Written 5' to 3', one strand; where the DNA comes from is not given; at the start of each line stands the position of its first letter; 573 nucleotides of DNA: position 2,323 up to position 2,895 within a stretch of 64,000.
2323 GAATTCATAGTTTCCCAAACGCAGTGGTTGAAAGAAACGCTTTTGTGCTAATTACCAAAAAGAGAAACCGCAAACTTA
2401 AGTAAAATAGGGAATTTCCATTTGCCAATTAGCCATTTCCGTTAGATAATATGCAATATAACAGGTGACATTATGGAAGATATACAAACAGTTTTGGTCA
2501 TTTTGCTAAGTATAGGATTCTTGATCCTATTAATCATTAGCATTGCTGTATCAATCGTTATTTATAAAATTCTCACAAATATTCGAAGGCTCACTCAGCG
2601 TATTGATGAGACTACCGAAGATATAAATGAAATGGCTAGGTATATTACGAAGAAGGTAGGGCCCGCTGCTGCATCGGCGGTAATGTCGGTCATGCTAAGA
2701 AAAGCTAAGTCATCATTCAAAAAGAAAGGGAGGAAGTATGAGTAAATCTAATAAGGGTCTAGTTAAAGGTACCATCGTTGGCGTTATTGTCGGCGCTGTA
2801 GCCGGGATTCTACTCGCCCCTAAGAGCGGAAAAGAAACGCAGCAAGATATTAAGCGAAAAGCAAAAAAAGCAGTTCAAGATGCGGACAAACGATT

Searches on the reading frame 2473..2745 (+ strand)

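Call 11: search_protein_families(library=pfam, proteins=[window:2473-2745:+], max_evalue=0.01)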
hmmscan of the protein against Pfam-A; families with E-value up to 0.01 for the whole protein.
window:2473-2745:+ (90 aa): 2 families
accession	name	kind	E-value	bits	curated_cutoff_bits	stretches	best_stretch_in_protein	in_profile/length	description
PF06305.16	LapA_dom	-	0.0028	18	28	1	6-51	21-63/64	Lipopolysaccharide assembly protein A domain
PF11368.13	DUF3169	-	0.0062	16.6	31.6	1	11-77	52-120/250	Protein of unknown function (DUF3169)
